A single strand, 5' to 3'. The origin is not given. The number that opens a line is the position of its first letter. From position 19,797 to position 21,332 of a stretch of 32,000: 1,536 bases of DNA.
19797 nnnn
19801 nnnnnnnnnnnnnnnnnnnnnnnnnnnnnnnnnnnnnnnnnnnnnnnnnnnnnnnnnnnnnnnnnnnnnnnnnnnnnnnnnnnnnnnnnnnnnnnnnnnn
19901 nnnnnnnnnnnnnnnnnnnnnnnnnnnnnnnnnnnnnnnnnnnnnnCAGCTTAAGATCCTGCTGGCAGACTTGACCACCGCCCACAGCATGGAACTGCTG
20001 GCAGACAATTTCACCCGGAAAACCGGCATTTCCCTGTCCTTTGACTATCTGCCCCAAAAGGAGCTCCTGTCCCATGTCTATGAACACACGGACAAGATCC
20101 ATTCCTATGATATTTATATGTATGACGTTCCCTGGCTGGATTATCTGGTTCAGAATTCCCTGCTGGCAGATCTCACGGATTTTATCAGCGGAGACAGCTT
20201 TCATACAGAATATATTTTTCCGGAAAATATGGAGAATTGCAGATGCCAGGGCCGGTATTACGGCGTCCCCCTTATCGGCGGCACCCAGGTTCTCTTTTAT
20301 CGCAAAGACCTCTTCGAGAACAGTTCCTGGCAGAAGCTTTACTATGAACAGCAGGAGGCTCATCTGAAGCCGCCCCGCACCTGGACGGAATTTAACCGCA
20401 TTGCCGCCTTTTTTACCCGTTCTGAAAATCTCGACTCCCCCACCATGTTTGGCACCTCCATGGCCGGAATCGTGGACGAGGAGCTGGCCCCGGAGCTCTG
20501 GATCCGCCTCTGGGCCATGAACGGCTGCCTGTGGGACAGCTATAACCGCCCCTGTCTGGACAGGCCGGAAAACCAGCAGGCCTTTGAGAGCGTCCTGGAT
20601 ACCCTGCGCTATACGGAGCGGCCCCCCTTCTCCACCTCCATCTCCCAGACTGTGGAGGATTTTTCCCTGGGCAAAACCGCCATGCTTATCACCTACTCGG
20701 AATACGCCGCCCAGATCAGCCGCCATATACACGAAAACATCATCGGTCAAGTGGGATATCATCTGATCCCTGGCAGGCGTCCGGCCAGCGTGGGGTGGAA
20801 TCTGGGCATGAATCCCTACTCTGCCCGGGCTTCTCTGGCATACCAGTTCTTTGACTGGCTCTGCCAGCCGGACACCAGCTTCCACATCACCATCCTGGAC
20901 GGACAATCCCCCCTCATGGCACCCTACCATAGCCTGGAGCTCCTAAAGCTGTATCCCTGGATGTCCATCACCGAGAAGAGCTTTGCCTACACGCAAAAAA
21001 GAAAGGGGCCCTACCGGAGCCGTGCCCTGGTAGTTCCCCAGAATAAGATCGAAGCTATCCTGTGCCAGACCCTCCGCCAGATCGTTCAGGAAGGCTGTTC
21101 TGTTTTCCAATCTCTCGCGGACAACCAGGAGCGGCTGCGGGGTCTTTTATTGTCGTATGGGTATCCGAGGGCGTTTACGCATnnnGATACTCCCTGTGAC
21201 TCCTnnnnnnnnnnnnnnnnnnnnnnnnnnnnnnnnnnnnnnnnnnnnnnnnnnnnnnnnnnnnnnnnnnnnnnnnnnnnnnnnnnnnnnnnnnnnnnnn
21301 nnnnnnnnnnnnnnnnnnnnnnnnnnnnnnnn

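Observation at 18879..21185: Cytoplasmic LacI repressor fused to a complete ABC solute-binding-protein domain (two ligand-binding modules in one regulator)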

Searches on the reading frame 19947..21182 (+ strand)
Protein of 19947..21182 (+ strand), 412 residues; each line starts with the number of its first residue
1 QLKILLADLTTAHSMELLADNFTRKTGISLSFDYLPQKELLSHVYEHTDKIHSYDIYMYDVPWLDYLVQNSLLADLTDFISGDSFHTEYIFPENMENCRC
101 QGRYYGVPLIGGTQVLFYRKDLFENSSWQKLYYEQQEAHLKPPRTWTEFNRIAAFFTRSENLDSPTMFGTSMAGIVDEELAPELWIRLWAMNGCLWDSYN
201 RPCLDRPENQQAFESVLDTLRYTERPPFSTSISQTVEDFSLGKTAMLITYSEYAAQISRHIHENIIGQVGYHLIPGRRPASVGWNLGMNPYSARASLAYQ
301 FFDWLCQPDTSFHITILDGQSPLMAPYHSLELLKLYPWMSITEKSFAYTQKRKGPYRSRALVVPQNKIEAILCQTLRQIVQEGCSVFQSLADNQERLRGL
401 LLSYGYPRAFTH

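Call 24: search_protein_representatives(protein=window:19947-21182:+)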
Query: 412 residues. Proteins with E-value up to 0.001 (for the whole library): 2053; up to 1e-10: 711; up to 1e-30: 302. The best 150 are listed.
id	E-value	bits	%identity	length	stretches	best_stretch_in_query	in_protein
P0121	1.2e-152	525.1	55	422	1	1-409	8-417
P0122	9.8e-134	462.9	50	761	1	1-408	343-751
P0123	1.5e-128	445.8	48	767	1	2-406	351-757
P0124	1.2e-113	396.7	44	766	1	2-406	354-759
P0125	3.3e-110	385.3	46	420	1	34-406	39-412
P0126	1.9e-107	376.3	42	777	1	2-408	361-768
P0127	1.2e-100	353.9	42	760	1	2-380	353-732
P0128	5.3e-100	351.7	42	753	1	2-400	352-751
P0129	1.5e-97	343.6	41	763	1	2-408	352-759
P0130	2.0e-97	343.3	39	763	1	1-394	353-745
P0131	1.3e-96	340.6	40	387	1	19-400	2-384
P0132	1.0e-90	321.2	36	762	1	3-408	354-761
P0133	6.0e-90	318.6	38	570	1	2-408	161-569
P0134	1.2e-89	317.7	37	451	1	2-407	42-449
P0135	4.2e-88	312.6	36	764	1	7-406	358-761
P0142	1.6e-76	274.4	33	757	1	2-406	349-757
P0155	1.5e-65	238.2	31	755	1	11-406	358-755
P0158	1.1e-63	232.1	30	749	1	1-407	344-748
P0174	1.6e-55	205.3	27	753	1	3-401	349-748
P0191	6.1e-53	196.7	28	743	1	5-407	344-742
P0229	1.1e-47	179.4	26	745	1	18-401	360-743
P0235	8.4e-47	176.5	28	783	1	2-406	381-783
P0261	7.6e-44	166.8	25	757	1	8-384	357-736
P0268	2.7e-43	165.0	26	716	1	5-399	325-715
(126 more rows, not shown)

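Call 25: search_protein_families(library=pfam, proteins=[P0121, P0125, P0134, P0158, P0174, P0191, P0229, P0261, P0268, P0235], max_evalue=0.001)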
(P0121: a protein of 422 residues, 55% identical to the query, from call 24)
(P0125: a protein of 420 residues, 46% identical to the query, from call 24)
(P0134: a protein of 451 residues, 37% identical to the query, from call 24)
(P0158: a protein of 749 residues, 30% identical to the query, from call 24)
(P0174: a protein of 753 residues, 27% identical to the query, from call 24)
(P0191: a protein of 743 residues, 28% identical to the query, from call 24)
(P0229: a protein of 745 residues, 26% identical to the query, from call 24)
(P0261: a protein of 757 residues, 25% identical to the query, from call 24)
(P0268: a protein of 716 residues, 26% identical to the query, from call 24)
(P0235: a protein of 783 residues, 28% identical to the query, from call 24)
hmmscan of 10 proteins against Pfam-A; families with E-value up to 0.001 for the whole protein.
P0121 (422 aa): 2 families
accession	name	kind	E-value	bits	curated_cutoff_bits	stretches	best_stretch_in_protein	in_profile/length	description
PF01547.30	SBP_bac_1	-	1.4e-16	61.8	26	1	19-313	5-300/307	Bacterial extracellular solute-binding protein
PF13416.11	SBP_bac_8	-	7.2e-15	56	27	1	26-315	3-245/279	Bacterial extracellular solute-binding protein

P0125 (420 aa): 2 families
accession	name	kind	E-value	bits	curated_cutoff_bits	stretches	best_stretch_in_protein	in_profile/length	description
PF01547.30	SBP_bac_1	-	1.4e-15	58.6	26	1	50-315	44-304/307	Bacterial extracellular solute-binding protein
PF13416.11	SBP_bac_8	-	3.2e-14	53.8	27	1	53-321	33-253/279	Bacterial extracellular solute-binding protein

P0134 (451 aa): 2 families
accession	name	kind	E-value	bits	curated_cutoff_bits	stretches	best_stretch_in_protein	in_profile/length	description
PF01547.30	SBP_bac_1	-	7.3e-24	85.7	26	1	76-348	32-301/307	Bacterial extracellular solute-binding protein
PF13416.11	SBP_bac_8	-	5.4e-21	76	27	1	68-366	12-262/279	Bacterial extracellular solute-binding protein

P0158 (749 aa): 8 families
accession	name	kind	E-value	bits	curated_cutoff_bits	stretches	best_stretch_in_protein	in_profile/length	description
PF13416.11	SBP_bac_8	-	2.5e-21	77.2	27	1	361-653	2-250/279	Bacterial extracellular solute-binding protein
PF01547.30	SBP_bac_1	-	3.2e-20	73.8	26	1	358-648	10-302/307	Bacterial extracellular solute-binding protein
PF00532.27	Peripla_BP_1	-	1.2e-17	64.7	22.2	1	59-313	2-270/281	Periplasmic binding proteins and sugar binding domain of LacI family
PF00356.27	LacI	-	1.8e-17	63.3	27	1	2-47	1-46/46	Bacterial regulatory proteins, lacI family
PF13407.12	Peripla_BP_4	-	1.4e-11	44.8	35.1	1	61-264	1-210/258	Periplasmic binding protein domain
PF01381.28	HTH_3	-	4.7e-08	33.4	23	1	1-39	10-48/55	Helix-turn-helix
PF13377.12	Peripla_BP_3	-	2.7e-07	31.3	26.5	1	170-319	2-156/167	Periplasmic binding protein-like domain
PF13443.12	HTH_26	-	1.6e-05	25.5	22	1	1-39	11-50/63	Cro/C1-type HTH DNA-binding domain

P0174 (753 aa): 5 families
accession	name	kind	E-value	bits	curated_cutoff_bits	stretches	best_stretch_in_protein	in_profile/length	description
PF01547.30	SBP_bac_1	-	4.2e-25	89.8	26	1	359-656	8-304/307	Bacterial extracellular solute-binding protein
PF13416.11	SBP_bac_8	-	1.3e-19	71.5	27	1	366-656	4-247/279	Bacterial extracellular solute-binding protein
PF00356.27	LacI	-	1.8e-14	53.7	27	1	3-46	1-44/46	Bacterial regulatory proteins, lacI family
PF00532.27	Peripla_BP_1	-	6.2e-08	32.9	22.2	1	60-204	2-150/281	Periplasmic binding proteins and sugar binding domain of LacI family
PF13407.12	Peripla_BP_4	-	4.6e-07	30.1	35.1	1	62-203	1-149/258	Periplasmic binding protein domain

P0191 (743 aa): 6 families
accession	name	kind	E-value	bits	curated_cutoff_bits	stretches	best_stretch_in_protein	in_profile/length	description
PF13416.11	SBP_bac_8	-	3.8e-22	79.8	27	1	389-645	39-247/279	Bacterial extracellular solute-binding protein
PF01547.30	SBP_bac_1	-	5.2e-21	76.4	26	1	360-641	16-300/307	Bacterial extracellular solute-binding protein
PF00532.27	Peripla_BP_1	-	5.3e-18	65.9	22.2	1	60-258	2-203/281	Periplasmic binding proteins and sugar binding domain of LacI family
PF13407.12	Peripla_BP_4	-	2.8e-15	57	35.1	1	62-261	1-207/258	Periplasmic binding protein domain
PF00356.27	LacI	-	2.7e-12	46.7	27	1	3-48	1-46/46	Bacterial regulatory proteins, lacI family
PF13531.11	SBP_bac_11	-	3.9e-05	24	25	0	565-642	141-213/227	Bacterial extracellular solute-binding protein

P0229 (745 aa): 6 families
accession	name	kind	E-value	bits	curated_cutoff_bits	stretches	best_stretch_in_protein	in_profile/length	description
PF01547.30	SBP_bac_1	-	2.4e-32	113.6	26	1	359-653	12-306/307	Bacterial extracellular solute-binding protein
PF13416.11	SBP_bac_8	-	3e-31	109.7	27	1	360-679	2-275/279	Bacterial extracellular solute-binding protein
PF00356.27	LacI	-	2.6e-15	56.4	27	1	3-47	1-45/46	Bacterial regulatory proteins, lacI family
PF13407.12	Peripla_BP_4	-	2.1e-13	50.9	35.1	1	62-259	1-203/258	Periplasmic binding protein domain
PF00532.27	Peripla_BP_1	-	1e-06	28.9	22.2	1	60-258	2-201/281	Periplasmic binding proteins and sugar binding domain of LacI family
PF01381.28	HTH_3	-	3e-05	24.4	23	1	3-40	11-48/55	Helix-turn-helix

P0261 (757 aa): 6 families
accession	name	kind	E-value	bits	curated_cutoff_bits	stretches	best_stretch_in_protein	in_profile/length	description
PF01547.30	SBP_bac_1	-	7.7e-24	85.7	26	1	375-662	22-305/307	Bacterial extracellular solute-binding protein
PF00356.27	LacI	-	4.8e-19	68.3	27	1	4-49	1-46/46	Bacterial regulatory proteins, lacI family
PF00532.27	Peripla_BP_1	-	4.8e-17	62.8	22.2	1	62-334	3-279/281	Periplasmic binding proteins and sugar binding domain of LacI family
PF13416.11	SBP_bac_8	-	1.5e-16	61.4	27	1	374-666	9-252/279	Bacterial extracellular solute-binding protein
PF13407.12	Peripla_BP_4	-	1.8e-12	47.8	35.1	1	63-309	1-254/258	Periplasmic binding protein domain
PF13377.12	Peripla_BP_3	-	4.1e-11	43.7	26.5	1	170-311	2-147/167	Periplasmic binding protein-like domain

P0268 (716 aa): 5 families
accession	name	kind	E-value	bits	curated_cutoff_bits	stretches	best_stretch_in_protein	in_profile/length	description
PF01547.30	SBP_bac_1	-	3.2e-25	90.2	26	1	339-621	14-299/307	Bacterial extracellular solute-binding protein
PF13416.11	SBP_bac_8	-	1.1e-23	84.9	27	1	342-628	6-249/279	Bacterial extracellular solute-binding protein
PF00532.27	Peripla_BP_1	-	5.8e-12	46.1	22.2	1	59-246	2-205/281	Periplasmic binding proteins and sugar binding domain of LacI family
PF00356.27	LacI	-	5.7e-10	39.3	27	1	3-47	1-46/46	Bacterial regulatory proteins, lacI family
PF13407.12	Peripla_BP_4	-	0.0006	19.9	35.1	0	203-244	162-204/258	Periplasmic binding protein domain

P0235 (783 aa): 6 families
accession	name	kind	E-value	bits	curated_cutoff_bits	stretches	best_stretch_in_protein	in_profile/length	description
PF01547.30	SBP_bac_1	-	4.4e-25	89.7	26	1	391-688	7-306/307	Bacterial extracellular solute-binding protein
PF13416.11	SBP_bac_8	-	3.5e-23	83.2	27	1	401-704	6-266/279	Bacterial extracellular solute-binding protein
PF00356.27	LacI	-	3.6e-15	55.9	27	1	3-48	1-46/46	Bacterial regulatory proteins, lacI family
PF13377.12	Peripla_BP_3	-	2.2e-06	28.3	26.5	1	172-337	3-155/167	Periplasmic binding protein-like domain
PF13407.12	Peripla_BP_4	-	5e-06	26.7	35.1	1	63-209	2-150/258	Periplasmic binding protein domain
PF00532.27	Peripla_BP_1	-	2.4e-05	24.4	22.2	1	60-205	2-148/281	Periplasmic binding proteins and sugar binding domain of LacI family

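Call 32: search_solved_structures(query=window:19947-21182:+, max_evalue=0.01, show_alignments=1)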
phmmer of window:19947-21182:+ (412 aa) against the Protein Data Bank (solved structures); distinct sequences matched with E-value up to 0.01: 21.
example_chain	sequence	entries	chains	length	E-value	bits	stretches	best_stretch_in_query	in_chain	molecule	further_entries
1eu8_A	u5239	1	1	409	4.2e-16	62.2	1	50-304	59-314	TREHALOSE/MALTOSE BINDING PROTEIN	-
5iai_A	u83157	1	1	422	1.1e-14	57.5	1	17-378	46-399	Sugar ABC transporter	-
5ysb_A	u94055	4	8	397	5.4e-12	48.6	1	12-129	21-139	Lin1841 protein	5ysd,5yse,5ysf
6dtq_A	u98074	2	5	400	1e-11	47.8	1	55-339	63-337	maltose-binding protein MalE3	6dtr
4rya_A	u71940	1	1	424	4e-09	39.2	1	14-319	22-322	ABC transporter substrate binding protein (Sorbitol)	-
4qrz_A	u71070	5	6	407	1.2e-07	34.3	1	25-180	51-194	ABC-TYPE SUGAR TRANSPORTER | ABC transporter, substrate binding protein (Sugar)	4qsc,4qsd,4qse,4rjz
7nbz_A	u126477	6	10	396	9.6e-06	28.1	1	75-340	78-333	Sulfoquinovosyl binding protein | Sulfoquinovosyl glycerol-binding protein SmoF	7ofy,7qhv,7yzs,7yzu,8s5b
6jai_A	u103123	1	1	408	3e-05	26.4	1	49-156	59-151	ABC transporter, periplasmic substrate-binding protein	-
6jar_A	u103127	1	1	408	3.8e-05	26.1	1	49-156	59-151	ABC transporter, periplasmic substrate-binding protein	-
6j9w_A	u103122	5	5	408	4.1e-05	26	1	49-156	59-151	ABC transporter, periplasmic substrate-binding protein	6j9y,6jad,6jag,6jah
6jam_A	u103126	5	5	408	4.3e-05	25.9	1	49-156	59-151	ABC transporter, periplasmic substrate-binding protein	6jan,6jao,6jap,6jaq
6jal_A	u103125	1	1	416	4.5e-05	25.8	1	49-156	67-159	ABC transporter, periplasmic substrate-binding protein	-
6jaz_A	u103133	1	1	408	5.1e-05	25.6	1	49-156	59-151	ABC transporter, periplasmic substrate-binding protein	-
6jb0_A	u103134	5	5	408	5.2e-05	25.6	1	49-156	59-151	ABC transporter, periplasmic substrate-binding protein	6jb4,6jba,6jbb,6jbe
4r9f_A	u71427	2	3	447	0.00043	22.6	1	74-309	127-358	MBP1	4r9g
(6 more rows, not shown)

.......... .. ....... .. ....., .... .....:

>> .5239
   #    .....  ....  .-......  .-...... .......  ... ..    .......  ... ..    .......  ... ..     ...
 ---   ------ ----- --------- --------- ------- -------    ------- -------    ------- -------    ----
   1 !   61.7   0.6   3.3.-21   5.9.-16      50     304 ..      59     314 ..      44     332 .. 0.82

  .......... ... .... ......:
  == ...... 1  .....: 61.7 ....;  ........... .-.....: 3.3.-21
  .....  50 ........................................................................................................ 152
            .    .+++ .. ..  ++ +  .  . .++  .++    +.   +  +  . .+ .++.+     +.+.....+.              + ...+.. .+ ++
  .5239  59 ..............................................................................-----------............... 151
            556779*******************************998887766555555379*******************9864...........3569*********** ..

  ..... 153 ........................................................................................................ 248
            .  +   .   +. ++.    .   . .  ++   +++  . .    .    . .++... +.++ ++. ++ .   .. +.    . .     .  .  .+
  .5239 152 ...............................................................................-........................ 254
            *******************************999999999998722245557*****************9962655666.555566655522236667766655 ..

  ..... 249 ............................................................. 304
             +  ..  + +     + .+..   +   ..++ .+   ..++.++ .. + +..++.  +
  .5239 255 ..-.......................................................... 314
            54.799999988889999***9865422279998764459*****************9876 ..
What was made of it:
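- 19947..21182 (+): Complete CUT1-type solute-binding-protein domain (type-II fold), aa 357-768, cytoplasmic. PDB sequence hits to 1eu8, 5iai, 5ysb and 6dtq (call 32).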

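Call 56: list_cluster_members(proteins=[P0158, P0174, P0191, P0229, P0261, P0268, P0235, P0130, P0142, P0155])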
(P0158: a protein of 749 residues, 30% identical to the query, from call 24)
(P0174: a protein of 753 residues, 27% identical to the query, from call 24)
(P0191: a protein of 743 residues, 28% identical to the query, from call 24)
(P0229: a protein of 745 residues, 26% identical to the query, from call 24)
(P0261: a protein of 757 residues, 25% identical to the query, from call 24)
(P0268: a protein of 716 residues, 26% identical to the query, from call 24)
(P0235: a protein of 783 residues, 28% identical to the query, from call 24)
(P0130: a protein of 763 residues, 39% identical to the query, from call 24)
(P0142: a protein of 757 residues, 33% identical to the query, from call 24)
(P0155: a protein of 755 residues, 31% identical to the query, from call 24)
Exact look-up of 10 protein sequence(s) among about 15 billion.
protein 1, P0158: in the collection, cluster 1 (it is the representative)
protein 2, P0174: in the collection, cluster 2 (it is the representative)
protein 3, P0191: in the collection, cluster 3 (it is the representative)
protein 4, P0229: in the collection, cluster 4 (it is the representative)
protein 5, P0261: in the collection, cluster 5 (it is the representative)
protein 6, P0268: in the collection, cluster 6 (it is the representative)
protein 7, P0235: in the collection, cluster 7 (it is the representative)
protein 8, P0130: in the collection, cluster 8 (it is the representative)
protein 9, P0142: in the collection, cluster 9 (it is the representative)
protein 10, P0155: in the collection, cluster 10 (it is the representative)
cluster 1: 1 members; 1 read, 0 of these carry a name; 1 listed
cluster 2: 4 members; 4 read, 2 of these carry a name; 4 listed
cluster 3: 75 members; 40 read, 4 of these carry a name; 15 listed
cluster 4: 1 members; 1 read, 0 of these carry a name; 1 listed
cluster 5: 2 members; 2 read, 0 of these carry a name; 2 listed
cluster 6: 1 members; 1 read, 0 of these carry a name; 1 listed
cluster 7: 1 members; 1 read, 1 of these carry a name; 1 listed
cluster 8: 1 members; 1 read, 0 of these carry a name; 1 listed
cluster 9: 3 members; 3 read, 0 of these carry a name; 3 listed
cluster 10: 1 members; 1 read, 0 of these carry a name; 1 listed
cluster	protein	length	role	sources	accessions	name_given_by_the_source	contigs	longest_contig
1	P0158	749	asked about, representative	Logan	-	-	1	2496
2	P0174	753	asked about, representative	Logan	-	-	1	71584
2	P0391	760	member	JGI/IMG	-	multiple sugar transport system substrate-binding protein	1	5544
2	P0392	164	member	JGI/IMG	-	ABC-type glycerol-3-phosphate transport system substrate-binding protein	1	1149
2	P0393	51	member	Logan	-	-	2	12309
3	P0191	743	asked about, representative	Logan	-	-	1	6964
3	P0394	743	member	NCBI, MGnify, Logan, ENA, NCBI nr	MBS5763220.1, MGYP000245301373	MAG: extracellular solute-binding protein [Lachnospiraceae bacterium] | FL=1 | extracellular solute-binding protein [Lachnospiraceae bacterium]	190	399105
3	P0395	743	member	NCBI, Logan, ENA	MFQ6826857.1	MAG: extracellular solute-binding protein [Faecalimonas sp.]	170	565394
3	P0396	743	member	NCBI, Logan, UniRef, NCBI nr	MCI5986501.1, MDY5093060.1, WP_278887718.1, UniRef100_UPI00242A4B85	MAG: extracellular solute-binding protein [Faecalimonas umbilicata] | extracellular solute-binding protein n=1 Tax=Faecalimonas umbilicata TaxID=1912855 ... | extracellular solute-binding protein [Faecalimonas umbilicata]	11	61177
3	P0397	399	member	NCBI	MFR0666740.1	MAG: ABC transporter substrate-binding protein [Faecalimonas umbilicata]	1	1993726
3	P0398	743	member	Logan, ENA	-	-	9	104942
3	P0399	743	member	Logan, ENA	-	-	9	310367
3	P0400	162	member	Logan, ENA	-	-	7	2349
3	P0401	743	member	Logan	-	-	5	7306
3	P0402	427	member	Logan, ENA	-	-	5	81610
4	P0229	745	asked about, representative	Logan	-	-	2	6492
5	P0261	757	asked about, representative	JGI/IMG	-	-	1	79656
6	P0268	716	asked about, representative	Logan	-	-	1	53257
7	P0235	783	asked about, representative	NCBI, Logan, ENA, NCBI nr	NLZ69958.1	MAG: extracellular solute-binding protein [Clostridiaceae bacterium] | extracellular solute-binding protein [Clostridiaceae bacterium]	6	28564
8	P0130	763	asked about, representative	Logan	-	-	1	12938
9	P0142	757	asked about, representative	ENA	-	-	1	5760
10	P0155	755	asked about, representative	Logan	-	-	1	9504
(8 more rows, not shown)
